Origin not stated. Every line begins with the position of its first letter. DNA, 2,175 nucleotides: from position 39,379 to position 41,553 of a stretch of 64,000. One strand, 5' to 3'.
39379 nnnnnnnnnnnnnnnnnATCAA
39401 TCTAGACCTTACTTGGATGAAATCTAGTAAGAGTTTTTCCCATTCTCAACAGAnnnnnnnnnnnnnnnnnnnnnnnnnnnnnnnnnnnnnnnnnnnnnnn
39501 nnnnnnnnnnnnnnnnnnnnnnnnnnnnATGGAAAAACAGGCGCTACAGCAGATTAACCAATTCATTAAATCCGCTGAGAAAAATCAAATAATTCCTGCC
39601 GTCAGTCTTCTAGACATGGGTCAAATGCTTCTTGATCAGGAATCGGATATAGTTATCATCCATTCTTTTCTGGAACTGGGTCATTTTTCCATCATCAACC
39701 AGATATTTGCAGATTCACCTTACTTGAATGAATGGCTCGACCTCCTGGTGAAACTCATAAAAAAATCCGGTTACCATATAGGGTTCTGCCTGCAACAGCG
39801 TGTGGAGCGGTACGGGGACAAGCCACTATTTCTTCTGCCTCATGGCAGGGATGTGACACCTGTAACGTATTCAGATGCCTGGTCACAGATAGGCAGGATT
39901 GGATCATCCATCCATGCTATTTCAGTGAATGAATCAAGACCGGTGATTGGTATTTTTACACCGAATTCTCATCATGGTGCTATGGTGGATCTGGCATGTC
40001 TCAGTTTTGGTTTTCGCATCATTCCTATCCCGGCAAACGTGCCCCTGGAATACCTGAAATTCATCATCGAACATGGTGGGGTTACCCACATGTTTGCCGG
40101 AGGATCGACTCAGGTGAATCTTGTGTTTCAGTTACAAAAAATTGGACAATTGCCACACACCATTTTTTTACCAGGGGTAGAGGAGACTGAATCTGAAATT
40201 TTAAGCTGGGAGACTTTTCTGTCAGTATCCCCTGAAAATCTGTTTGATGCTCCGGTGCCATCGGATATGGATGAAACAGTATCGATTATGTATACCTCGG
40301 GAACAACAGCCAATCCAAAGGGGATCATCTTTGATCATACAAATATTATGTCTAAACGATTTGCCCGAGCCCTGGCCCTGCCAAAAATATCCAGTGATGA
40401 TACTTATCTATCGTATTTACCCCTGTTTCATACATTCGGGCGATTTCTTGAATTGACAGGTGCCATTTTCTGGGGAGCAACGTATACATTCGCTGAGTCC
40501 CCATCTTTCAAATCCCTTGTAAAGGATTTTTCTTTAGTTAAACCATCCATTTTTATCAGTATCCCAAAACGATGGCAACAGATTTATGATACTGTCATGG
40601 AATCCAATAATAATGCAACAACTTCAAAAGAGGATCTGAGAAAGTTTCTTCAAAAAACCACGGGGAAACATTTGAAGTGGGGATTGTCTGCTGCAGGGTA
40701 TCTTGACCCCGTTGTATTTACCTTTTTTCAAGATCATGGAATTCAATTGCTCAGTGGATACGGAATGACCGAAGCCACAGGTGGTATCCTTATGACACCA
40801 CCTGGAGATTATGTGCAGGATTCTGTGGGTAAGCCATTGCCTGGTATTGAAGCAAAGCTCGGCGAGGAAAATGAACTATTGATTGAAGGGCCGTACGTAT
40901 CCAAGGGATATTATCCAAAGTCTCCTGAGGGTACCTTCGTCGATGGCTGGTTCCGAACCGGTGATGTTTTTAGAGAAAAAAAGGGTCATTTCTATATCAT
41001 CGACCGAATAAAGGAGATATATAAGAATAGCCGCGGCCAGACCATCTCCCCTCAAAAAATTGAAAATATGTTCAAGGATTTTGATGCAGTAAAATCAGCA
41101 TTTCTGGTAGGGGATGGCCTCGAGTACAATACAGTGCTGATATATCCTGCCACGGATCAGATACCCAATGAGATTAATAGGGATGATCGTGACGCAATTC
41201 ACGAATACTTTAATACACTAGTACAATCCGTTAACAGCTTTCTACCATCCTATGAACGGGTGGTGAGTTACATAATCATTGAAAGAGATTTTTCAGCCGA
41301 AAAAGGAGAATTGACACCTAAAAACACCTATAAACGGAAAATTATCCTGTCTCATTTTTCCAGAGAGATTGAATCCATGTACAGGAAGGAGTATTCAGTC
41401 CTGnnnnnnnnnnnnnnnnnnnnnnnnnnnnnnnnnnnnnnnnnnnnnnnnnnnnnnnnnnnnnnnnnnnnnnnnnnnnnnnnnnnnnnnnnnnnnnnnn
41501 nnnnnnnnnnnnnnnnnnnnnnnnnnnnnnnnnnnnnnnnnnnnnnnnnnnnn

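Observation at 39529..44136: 1535-aa single-polypeptide fusion of an AMP-forming acyl-CoA synthetase, a ~750-aa uncharacterised region and a GNAT-like acyltransferase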

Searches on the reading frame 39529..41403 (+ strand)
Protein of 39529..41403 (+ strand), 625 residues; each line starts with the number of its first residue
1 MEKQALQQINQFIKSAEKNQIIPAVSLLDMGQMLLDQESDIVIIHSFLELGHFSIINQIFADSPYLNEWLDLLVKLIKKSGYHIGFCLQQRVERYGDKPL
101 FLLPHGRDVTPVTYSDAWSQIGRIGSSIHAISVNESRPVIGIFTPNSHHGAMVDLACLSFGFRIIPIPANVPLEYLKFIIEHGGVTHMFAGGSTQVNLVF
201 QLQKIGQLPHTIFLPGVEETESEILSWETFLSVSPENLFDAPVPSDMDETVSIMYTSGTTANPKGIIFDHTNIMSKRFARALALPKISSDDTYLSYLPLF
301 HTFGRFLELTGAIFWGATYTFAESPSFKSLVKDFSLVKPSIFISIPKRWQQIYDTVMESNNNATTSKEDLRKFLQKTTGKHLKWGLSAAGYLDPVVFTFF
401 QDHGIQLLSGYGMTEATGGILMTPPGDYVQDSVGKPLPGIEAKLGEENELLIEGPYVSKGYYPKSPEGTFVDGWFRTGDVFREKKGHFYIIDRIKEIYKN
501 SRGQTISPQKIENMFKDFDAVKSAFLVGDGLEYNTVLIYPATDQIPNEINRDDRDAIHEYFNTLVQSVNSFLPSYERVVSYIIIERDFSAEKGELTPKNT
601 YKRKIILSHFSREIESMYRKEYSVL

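Call 51: search_solved_structures(query=window:39529-41403:+, max_evalue=1e-10)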
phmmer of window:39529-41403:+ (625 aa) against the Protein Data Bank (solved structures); distinct sequences matched with E-value up to 1e-10: 64 (the best 60 are shown).
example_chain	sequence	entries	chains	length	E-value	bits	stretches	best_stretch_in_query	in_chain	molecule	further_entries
6oz1_A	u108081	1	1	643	3.7e-25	91.5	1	238-618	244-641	Oxidoreductase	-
8wev_A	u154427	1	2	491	3.4e-22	81.7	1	240-528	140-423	Feruloyl-CoA Synthetase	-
8weu_A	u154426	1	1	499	3.6e-22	81.6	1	240-528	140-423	Fatty-acyl-CoA synthase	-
4g37_A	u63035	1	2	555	3.2e-21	78.5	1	112-517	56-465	Luciferin 4-monooxygenase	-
5msc_A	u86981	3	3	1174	4.6e-21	78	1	243-619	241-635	Carboxylic acid reductase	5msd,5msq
5mso_A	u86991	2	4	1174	5e-21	77.8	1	246-619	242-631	Carboxylic acid reductase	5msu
6hps_A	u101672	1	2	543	5.1e-21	77.8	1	112-517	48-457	Luciferin 4-monooxygenase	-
1ba3_A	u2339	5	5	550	5.3e-21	77.8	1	112-517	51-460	LUCIFERASE | Luciferin 4-monooxygenase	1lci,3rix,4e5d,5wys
3iep_A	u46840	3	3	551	5.4e-21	77.7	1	112-517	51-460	Luciferin 4-monooxygenase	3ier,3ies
4g36_A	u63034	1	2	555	5.6e-21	77.7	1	112-518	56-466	Luciferin 4-monooxygenase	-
6q2m_A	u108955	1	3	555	5.6e-21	77.7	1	112-518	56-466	Luciferin 4-monooxygenase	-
5kyt_A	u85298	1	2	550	5.9e-21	77.6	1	112-518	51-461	Luciferin 4-monooxygenase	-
5dv9_A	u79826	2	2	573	6.1e-21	77.6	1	112-517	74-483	Luciferin 4-monooxygenase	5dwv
6k4c_A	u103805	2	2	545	9.6e-21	76.9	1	106-525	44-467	Ancestral luciferase AncLamp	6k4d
5kyv_A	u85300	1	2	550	2e-20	75.9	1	112-517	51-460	Luciferin 4-monooxygenase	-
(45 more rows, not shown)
